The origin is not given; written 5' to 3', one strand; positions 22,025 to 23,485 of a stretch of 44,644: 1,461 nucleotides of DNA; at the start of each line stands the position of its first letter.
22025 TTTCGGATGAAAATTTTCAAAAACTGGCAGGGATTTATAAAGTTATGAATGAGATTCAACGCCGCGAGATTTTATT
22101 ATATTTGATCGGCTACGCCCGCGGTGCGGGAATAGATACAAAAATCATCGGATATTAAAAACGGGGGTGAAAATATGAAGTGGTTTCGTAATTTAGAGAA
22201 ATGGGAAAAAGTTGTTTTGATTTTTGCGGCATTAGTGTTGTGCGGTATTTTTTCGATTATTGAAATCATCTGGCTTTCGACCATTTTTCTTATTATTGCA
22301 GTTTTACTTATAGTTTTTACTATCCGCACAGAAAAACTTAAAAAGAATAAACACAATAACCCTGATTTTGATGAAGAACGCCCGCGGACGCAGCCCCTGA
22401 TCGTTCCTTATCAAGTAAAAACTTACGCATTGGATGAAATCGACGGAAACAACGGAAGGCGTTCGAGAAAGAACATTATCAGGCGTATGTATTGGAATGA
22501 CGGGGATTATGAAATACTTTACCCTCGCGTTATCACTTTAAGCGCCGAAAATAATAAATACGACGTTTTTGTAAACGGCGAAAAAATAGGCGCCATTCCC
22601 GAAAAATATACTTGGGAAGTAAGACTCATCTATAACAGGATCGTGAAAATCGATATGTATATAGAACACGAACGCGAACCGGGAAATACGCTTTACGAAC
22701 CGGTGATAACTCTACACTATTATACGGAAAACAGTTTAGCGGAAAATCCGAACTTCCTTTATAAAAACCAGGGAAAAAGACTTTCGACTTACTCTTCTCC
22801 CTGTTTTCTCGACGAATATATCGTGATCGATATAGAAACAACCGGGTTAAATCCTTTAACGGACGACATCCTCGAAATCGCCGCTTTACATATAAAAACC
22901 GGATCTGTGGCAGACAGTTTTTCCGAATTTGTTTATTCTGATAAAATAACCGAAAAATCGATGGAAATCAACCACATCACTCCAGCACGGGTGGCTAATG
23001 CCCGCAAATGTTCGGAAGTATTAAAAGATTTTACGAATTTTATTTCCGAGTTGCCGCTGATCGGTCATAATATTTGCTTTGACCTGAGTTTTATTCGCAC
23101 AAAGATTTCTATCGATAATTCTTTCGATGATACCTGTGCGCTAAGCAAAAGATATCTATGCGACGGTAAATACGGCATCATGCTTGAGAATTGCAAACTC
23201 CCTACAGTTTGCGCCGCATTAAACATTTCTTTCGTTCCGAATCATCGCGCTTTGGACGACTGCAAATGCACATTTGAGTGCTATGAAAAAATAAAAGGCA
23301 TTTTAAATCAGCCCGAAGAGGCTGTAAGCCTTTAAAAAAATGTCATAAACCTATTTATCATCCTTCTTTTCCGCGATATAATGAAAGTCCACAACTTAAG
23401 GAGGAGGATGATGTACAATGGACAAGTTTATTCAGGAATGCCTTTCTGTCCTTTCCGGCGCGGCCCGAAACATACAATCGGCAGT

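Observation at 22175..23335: Membrane-tethered DEDDh exonuclease co-transcribed with the prophage repressor: candidate exclusion/defence gene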

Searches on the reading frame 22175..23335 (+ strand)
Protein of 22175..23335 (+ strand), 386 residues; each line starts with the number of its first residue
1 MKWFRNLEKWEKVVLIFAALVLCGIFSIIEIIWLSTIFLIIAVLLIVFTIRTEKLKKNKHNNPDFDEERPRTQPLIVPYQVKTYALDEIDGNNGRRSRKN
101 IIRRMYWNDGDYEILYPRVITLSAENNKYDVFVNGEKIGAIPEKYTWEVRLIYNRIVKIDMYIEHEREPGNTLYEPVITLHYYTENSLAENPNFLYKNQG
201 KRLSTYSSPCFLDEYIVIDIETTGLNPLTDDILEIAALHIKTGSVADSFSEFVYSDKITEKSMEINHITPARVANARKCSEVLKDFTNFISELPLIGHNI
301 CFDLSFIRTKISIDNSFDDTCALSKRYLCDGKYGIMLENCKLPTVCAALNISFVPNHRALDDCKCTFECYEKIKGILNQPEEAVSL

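Call 3: search_protein_families(library=pfam, proteins=[window:22175-23335:+], max_evalue=0.1)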
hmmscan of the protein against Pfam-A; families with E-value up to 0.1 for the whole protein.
window:22175-23335:+ (386 aa): 3 families
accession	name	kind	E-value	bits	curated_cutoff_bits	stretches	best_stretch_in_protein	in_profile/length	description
PF00929.31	RNase_T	-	2.2e-23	84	24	1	216-368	1-162/164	Exonuclease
PF16473.11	Rv2179c-like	-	8.8e-06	26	27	1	215-313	2-120/177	3'-5' exoribonuclease Rv2179c-like domain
PF13482.12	RNase_H_2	-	0.025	15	22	0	218-311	3-78/165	RNase_H superfamily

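Call 4: search_protein_families(library=padloc, proteins=[window:22175-23335:+], max_evalue=1)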
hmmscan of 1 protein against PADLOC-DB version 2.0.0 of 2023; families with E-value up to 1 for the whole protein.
window:22175-23335:+ (386 aa): 7 families
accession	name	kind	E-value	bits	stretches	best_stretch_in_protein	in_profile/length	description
PDLC01247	DEDDh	-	6.7e-34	115.5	1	216-370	1-138/139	"CAS-I,CAS-II,CAS-III,CAS-IV,CAS-V,CAS-VI; associated"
PDLC05027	PDC-S48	-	1.1e-18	65.5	1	214-368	5-161/411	-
PDLC05028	PDC-S48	-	2.2e-14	50.9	1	215-310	20-116/512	-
PDLC00753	Effector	-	6.2e-06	24.1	1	215-375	8-178/184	Exonuclease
PDLC03802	RTasHel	-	0.00044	17.2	1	216-362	402-506/675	DRT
PDLC03817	RTasSbcB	-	0.029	11.4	1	215-240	2-27/436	DRT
PDLC00696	Effector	-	0.038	11.6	0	243-267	12-36/189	2TM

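Call 5: search_protein_families(library=phrogs, proteins=[window:22175-23335:+], max_evalue=0.1)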
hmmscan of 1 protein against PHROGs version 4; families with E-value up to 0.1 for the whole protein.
window:22175-23335:+ (386 aa): 3 families
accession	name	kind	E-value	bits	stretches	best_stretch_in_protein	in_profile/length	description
phrog_192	-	DNA, RNA and nucleotide metabolism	3.4e-41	142.8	1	211-382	104-279/397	DNA polymerase exonuclease subunit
phrog_14632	-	DNA, RNA and nucleotide metabolism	1.3e-31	110.7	1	186-370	55-239/380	DNA polymerase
phrog_17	-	DNA, RNA and nucleotide metabolism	5e-06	25.7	1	210-331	667-771/1445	DNA polymerase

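Call 7: find_homologous_proteins(query=window:22175-23335:+)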
Query window:22175-23335:+ (386 aa): 88 proteins with E <= 0.001 among 2887 candidates.
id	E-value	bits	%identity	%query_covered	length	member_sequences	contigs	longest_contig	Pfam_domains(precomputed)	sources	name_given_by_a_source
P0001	6.5e-262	886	100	100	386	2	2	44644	PF00929.32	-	-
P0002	4.0e-238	808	91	100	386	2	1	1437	PF00929.32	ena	-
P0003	2.5e-228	776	88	100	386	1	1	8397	PF00929.32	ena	-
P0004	2.2e-223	759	84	100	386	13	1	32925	PF00929.32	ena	-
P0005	2.3e-99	351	47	98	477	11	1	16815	PF00929.32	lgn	-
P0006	1.1e-98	349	46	98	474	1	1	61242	PF00929.32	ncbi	-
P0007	9.6e-92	326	43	98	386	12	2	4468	PF00929.32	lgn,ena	-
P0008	4.8e-88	314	43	97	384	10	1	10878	PF00929.32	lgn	-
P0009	1.4e-87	312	42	97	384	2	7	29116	PF00929.32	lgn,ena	-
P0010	2.8e-87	311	42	97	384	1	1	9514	PF00929.32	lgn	-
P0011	3.6e-87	311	44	97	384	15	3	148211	PF00929.32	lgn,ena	-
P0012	3.7e-86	308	41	98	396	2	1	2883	PF00929.32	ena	-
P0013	1.7e-85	305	42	92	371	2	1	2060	PF00929.32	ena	-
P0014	3.0e-69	252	39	97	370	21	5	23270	PF00929.32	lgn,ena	-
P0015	2.6e-45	173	88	24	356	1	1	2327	PF07722.20,PF00117.35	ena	-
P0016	6.7e-23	99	36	46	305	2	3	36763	PF00929.32,PF00533.34,PF13482.13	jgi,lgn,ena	-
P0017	3.0e-21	94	40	40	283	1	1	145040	PF00929.32,PF01612.27,PF16473.12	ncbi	-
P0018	9.7e-20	89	38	42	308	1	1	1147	PF00929.32,PF01612.27,PF00533.34,PF16473.12,PF21762.4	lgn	-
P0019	9.8e-20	89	39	40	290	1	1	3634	PF00929.32,PF13482.13,PF16473.12,PF21762.4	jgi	jgi:DNA polymerase III epsilon subunit family exonuclease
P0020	1.0e-19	89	34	53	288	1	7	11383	PF00929.32,PF09707.16,PF16473.12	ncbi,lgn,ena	-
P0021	1.1e-19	89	39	41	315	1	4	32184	PF00929.32,PF00533.34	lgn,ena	-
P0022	1.1e-19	89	39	41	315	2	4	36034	PF00929.32,PF00533.34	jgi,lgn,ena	jgi:exonuclease, DNA polymerase III, epsilon subunit family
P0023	2.3e-19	88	39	40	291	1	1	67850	PF00929.32,PF01612.27,PF13482.13,PF16473.12,PF21762.4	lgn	-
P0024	2.7e-19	88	38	42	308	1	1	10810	PF00929.32,PF01612.27,PF00533.34,PF16473.12,PF21762.4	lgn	-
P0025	2.8e-19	88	37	44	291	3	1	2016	PF00929.32,PF01612.27,PF13482.13,PF16473.12,PF21762.4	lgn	-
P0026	4.6e-19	87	37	41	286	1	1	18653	PF00929.32,PF16473.12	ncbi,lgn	-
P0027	9.1e-19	86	39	42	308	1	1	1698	PF00929.32,PF00533.34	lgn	-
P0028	1.1e-18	86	35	46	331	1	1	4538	PF00929.32,PF00533.34,PF13482.13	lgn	-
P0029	5.5e-18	83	38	43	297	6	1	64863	PF00929.32,PF00533.34,PF13482.13,PF16473.12,PF16589.13,PF12738.14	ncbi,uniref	ncbi:exonuclease domain-containing protein [Mycoplasma sp. AA7A]|uniref:exonuclease domain-containin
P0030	7.2e-18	83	30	46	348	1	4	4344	PF00929.32,PF00533.34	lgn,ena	-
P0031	1.5e-17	82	38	43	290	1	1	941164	PF00929.32,PF00533.34,PF13482.13,PF16473.12,PF12738.14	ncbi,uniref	ncbi:exonuclease domain-containing protein [Mycoplasma aquilae ATCC BAA-1896]|uniref:exonuclease dom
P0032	4.5e-17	80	37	41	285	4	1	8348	PF00929.32,PF00533.34,PF13482.13,PF12738.14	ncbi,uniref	ncbi:exonuclease domain-containing protein [Mycoplasma sp. Z473B]|uniref:exonuclease domain-containi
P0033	9.5e-17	79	37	43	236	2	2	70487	PF00929.32,PF01612.27,PF13482.13,PF16473.12,PF21762.4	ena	-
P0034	2.3e-16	78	33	46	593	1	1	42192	PF00929.32,PF27096.1,PF01541.31,PF16473.12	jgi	jgi:DNA polymerase III subunit epsilon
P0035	3.1e-16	78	36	42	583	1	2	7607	PF00929.32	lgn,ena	-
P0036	3.5e-16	77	35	46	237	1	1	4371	PF00929.32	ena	-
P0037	6.0e-16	77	34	43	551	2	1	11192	PF00929.32,PF00270.36,PF01612.27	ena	-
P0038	8.5e-16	76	39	42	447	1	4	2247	PF00929.32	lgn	-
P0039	9.2e-16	76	40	44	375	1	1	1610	PF00929.32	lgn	-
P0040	1.2e-15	76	35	42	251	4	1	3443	PF00929.32,PF13482.13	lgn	-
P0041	1.7e-15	75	37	41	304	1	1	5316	PF00929.32,PF01612.27,PF00533.34,PF21762.4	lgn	-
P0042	2.9e-15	74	35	42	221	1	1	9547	PF01396.25,PF00929.32,PF13482.13,PF16473.12,PF03104.26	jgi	jgi:DNA polymerase III subunit epsilon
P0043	4.4e-15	74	35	47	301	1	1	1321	PF00929.32,PF09707.16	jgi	jgi:CRISPR-associated protein Cas2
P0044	1.4e-14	72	33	42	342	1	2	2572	PF00929.32,PF13482.13,PF16473.12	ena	-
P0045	1.8e-14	72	36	41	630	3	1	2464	PF00929.32,PF01612.27,PF02811.27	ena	-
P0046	2.2e-14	71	34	42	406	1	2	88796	PF00929.32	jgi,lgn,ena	-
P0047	3.0e-14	71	37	42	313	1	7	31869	PF00929.32,PF00533.34,PF21762.4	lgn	-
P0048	4.7e-14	70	32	48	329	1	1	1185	PF00929.32,PF00533.34,PF13482.13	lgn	-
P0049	7.5e-14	70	38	41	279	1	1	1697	PF00929.32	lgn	-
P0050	8.4e-14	69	35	42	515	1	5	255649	PF00929.32,PF13482.13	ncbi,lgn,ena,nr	ncbi:MAG: ribonuclease H-like domain-containing protein [Clostridia bacterium]|nr:ribonuclease H-lik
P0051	1.3e-13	69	38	41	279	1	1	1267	PF00929.32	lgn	-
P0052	3.2e-13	68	35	40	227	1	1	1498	PF00929.32,PF13482.13,PF16473.12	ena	-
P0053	1.1e-12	66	36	40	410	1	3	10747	PF00929.32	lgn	-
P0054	1.7e-12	65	32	42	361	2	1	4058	PF00929.32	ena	-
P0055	1.1e-11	63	31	42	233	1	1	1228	PF00929.32,PF01612.27,PF13482.13,PF16473.12,PF21762.4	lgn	-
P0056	1.6e-11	62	31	39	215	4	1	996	PF00929.32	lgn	-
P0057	1.9e-11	62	31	41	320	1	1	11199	PF00929.32,PF00533.34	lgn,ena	-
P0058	2.5e-11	61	33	42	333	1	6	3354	PF00929.32,PF00533.34,PF13482.13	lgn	-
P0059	5.1e-11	60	30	42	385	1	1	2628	PF00929.32,PF09707.16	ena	-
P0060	1.5e-10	59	36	40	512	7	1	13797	PF00929.32,PF13482.13,PF01336.32,PF03104.26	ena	-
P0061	6.0e-10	57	27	43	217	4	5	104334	PF00929.32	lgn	-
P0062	1.3e-9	56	30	42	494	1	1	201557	PF00929.32,PF00270.36,PF01612.27,PF13482.13,PF04851.22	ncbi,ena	-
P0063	1.9e-9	55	30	51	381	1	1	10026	PF00929.32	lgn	-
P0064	4.6e-9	54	41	25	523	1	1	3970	PF00929.32,PF02811.27,PF01336.32,PF11490.14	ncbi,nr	ncbi:MAG: PHP domain-containing protein, partial [Eubacteriales bacterium]|nr:PHP domain-containing 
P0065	7.2e-9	53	34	42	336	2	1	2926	PF00929.32,PF13482.13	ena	-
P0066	9.8e-9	53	26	42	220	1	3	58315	PF00929.32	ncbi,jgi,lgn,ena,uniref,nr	ncbi:3'-5' exonuclease [uncultured Corynebacterium sp.]|uniref:3'-5' exonuclease n=1 Tax=uncultured 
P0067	1.1e-8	53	29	43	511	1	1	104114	PF00929.32,PF01336.32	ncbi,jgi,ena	-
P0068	2.0e-8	52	32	40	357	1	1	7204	PF00929.32,PF01612.27,PF00533.34,PF21762.4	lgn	-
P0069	5.2e-8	50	30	39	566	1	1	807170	PF06733.22,PF00929.32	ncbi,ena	-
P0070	1.5e-7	49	38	26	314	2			PF00929.32,PF16473.12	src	-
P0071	4.6e-7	47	25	42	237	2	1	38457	PF00929.32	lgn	-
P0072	9.8e-7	46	30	43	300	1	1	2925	PF00929.32,PF13482.13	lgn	-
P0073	1.8e-6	45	30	40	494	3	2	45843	PF00929.32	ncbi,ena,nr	ncbi:MAG: hypothetical protein K2K13_05245 [Clostridiales bacterium]|nr:hypothetical protein [Clostr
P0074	1.9e-6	45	32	40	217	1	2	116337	PF00929.32,PF16473.12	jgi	jgi:DNA polymerase III epsilon subunit family exonuclease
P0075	1.3e-5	43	25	42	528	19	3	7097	PF00929.32,PF13482.13,PF16473.12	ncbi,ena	-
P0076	1.7e-5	42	33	25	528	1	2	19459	PF00929.32,PF13482.13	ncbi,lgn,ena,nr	ncbi:MAG: 3'-5' exoribonuclease [Clostridia bacterium]|nr:3'-5' exoribonuclease [Clostridia bacteriu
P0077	2.4e-5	42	33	42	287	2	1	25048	PF00929.32,PF16473.12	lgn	-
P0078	3.1e-5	41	33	42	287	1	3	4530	PF00929.32,PF16473.12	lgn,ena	-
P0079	3.5e-5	41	33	42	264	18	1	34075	PF00929.32,PF16473.12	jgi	jgi:DNA polymerase III epsilon subunit-like protein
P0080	3.9e-5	41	33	42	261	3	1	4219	PF00929.32,PF16473.12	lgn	-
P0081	4.2e-5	41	34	42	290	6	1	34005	PF00929.32,PF16473.12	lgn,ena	-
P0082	7.0e-5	40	33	42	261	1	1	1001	PF00929.32,PF16473.12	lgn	-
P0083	7.2e-5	40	33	42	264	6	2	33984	PF00929.32,PF16473.12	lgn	-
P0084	1.3e-4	39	26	45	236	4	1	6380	PF00929.32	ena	-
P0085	3.2e-4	38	32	42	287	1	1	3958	PF00929.32,PF16473.12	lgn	-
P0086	3.5e-4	38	32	31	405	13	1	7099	PF00929.32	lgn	-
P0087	4.0e-4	38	27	45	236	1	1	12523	PF00929.32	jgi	jgi:DNA polymerase III subunit epsilon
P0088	4.0e-4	38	28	40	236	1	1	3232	PF00929.32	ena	-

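Call 8: search_solved_structures(query=window:22175-23335:+, max_evalue=0.01, show_alignments=2)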
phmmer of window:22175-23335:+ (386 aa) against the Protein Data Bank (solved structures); distinct sequences matched with E-value up to 0.01: 11.
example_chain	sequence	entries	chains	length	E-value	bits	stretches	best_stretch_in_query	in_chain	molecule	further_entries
2p1j_A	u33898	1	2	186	1.2e-20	77.1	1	214-372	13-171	DNA polymerase III polC-type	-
8h18_A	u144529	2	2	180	1.2e-15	60.7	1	214-379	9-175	DnaQ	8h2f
9qpc_A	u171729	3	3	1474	1.2e-11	47.5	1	214-312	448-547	DNA polymerase III PolC-type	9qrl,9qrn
8fyc_K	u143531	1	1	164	3.8e-08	36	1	214-363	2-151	DEDDh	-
8fy9_A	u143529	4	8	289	1.5e-07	34.1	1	214-311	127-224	Cas2-DEDDh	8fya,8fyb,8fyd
8zef_A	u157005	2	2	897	0.00019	23.8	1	214-310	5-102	3'-5' exonuclease DinG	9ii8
4fzx_C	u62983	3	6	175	0.0005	22.4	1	217-367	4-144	Exodeoxyribonuclease 10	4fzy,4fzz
2gui_A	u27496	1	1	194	0.00051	22.4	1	213-313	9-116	DNA polymerase III epsilon subunit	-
1j53_A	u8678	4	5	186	0.00053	22.3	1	214-313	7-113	DNA polymerase III, epsilon chain | DNA polymerase III epsilon subunit | DNA POLYMERASE III SUBUNIT EPSILON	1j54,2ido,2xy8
5fku_D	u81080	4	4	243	0.001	21.4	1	214-313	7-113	DNA POLYMERASE III SUBUNIT EPSILON | DNA POLYMERASE III EPSILON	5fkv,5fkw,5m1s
2f96_A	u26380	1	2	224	0.0035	19.6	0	216-311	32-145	Ribonuclease T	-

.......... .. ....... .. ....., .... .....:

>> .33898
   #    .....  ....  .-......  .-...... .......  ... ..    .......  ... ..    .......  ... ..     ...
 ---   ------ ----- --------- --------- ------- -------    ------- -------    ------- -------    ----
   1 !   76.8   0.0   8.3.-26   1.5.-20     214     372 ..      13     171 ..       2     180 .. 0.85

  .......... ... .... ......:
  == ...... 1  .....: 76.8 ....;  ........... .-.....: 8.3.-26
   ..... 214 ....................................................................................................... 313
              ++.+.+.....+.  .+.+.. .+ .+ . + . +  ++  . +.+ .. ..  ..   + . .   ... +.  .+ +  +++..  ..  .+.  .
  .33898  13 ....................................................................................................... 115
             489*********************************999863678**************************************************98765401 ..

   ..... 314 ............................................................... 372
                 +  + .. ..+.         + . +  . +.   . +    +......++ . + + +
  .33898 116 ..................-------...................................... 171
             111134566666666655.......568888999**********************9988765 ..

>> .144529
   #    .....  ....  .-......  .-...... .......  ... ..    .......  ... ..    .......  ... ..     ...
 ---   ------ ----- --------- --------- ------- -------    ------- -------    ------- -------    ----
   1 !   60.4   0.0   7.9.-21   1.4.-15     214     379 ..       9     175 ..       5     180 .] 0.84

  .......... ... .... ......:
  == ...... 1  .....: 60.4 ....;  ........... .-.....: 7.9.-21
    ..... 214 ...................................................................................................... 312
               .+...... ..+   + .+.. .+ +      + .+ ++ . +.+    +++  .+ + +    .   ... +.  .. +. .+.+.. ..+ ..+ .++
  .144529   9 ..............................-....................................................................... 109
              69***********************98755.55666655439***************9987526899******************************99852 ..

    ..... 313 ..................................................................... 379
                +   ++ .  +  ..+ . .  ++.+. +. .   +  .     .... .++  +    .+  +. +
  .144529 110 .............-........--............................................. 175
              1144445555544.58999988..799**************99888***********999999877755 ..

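Call 9: search_protein_families(library=ncbifam, proteins=[window:22175-23335:+], max_evalue=0.1)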
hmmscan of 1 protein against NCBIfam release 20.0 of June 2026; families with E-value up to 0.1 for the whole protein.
window:22175-23335:+ (386 aa): 29 families (the best 25 are shown)
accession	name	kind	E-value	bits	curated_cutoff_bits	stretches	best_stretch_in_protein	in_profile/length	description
NF005289.0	PRK06807.1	equivalog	1.9e-33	116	335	1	211-375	6-170/313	3'-5' exonuclease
NF001688.0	PRK00448.1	equivalog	4.7e-28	97.3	873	1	213-373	423-584/1445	PolC-type DNA polymerase III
TIGR01405.1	polC_Gram_pos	equivalog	1.6e-27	95.6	1043.45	1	214-376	190-353/1211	DNA polymerase III subunit alpha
NF006316.0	PRK08517.1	equivalog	8.5e-26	90.8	247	1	201-372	58-228/270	3'-5' exonuclease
NF005907.0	PRK07883.1-5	equivalog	2.8e-23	82.2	454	1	215-368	30-186/584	DEDD exonuclease domain-containing protein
NF005905.0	PRK07883.1-3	equivalog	9.2e-22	77.4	508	1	214-370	25-184/581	DEDD exonuclease domain-containing protein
NF005906.0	PRK07883.1-4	equivalog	1.2e-20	73.4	495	1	215-371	8-165/563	DEDD exonuclease domain-containing protein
TIGR00573.1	dnaq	subfamily_domain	4.9e-20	71.9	71.5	1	212-312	6-107/217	exonuclease, DNA polymerase III, epsilon subunit family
NF005836.0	PRK07740.1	equivalog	1.8e-19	70.1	261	1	214-372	60-221/244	hypothetical protein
NF006601.0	PRK09145.1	equivalog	1.5e-18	67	189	1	209-370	25-194/207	3'-5' exonuclease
NF005904.0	PRK07883.1-2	equivalog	2.9e-16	58.9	969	1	213-369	30-189/584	DEDD exonuclease domain-containing protein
NF004964.0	PRK06310.1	equivalog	3.2e-16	59.5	236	1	214-372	8-169/250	DNA polymerase III subunit epsilon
NF005981.0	PRK08074.1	equivalog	6.2e-15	54.2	789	1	214-369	4-161/931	ATP-dependent DNA helicase DinG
TIGR01407.1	dinG_rel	hypoth_equivalog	1.9e-13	49.6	547.7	1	215-368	2-156/889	putative DnaQ family exonuclease/DinG family helicase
NF004719.0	PRK06063.1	equivalog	1.1e-12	47.5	389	1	213-366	16-169/331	DEDDh family exonuclease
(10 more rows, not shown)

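Call 11: find_encoding_contigs(protein=P0011, flank=8000, max_places=3)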
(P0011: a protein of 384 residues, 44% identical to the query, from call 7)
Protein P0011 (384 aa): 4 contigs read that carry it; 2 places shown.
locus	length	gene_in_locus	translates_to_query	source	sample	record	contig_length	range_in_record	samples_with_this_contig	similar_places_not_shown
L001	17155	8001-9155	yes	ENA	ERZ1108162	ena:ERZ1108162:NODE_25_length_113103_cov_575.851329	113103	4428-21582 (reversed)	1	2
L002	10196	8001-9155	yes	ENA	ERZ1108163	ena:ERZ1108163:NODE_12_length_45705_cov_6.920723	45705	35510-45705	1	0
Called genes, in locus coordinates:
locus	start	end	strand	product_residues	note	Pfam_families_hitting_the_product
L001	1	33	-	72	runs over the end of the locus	-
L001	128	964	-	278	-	PF23343:REP_ORF2-G2P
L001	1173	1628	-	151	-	-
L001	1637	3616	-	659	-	PF14284:PcfJ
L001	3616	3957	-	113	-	-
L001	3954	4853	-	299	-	PF01672:Plasmid_parti_N (weak)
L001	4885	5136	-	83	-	-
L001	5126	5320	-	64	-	-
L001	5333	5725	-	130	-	PF00436:SSB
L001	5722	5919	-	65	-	-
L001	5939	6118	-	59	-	-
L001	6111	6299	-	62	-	-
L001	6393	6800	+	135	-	-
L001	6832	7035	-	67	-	PF01381:HTH_3, PF13560:HTH_31, PF12844:HTH_19 (weak)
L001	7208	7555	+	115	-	PF01381:HTH_3, PF12844:HTH_19, PF13443:HTH_26 (weak), PF13560:HTH_31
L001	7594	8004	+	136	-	-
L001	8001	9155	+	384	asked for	PF00929:RNase_T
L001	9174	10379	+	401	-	PF14659:Phage_int_SAM_3, PF00589:Phage_integrase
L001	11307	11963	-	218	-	PF00923:TAL_FSA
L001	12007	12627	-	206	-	PF01894:YjbQ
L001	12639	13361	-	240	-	PF00121:TIM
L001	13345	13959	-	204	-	PF01380:SIS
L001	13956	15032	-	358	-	PF07969:Amidohydro_3 (faint), PF01979:Amidohydro_1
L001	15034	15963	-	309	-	-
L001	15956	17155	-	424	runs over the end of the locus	PF04734:Ceramidase_alk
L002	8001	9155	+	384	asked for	PF00929:RNase_T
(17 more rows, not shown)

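Call 12: find_encoding_contigs(protein=P0006, flank=8000, max_places=2)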
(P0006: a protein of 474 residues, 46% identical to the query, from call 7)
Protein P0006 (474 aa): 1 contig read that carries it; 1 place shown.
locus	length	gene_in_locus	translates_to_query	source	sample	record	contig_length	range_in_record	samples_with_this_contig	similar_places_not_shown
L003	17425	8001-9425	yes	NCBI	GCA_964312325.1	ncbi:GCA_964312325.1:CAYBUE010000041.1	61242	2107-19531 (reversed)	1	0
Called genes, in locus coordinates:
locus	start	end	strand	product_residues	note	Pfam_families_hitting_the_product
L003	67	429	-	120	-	-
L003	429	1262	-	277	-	PF23343:REP_ORF2-G2P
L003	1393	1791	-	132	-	-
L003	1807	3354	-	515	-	PF14284:PcfJ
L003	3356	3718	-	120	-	-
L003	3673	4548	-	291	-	-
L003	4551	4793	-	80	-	-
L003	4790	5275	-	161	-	-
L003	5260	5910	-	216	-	-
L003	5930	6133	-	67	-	-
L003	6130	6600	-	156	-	-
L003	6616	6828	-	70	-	-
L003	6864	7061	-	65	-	PF01381:HTH_3, PF12844:HTH_19, PF13443:HTH_26 (weak), PF13560:HTH_31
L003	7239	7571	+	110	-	PF01381:HTH_3, PF12844:HTH_19, PF13443:HTH_26, PF13560:HTH_31 (weak)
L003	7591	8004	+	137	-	-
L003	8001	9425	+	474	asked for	PF00929:RNase_T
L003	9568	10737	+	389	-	PF14659:Phage_int_SAM_3, PF00589:Phage_integrase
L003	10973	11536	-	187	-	PF01464:SLT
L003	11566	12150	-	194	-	PF01121:CoaE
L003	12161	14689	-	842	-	PF02739:5_3_exonuc_N, PF01367:5_3_exonuc, PF00476:DNA_pol_A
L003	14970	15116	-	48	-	-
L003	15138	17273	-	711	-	PF17132:Glyco_hydro_106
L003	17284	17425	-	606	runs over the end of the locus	PF03648:Glyco_hydro_67N (weak), PF16126:DUF4838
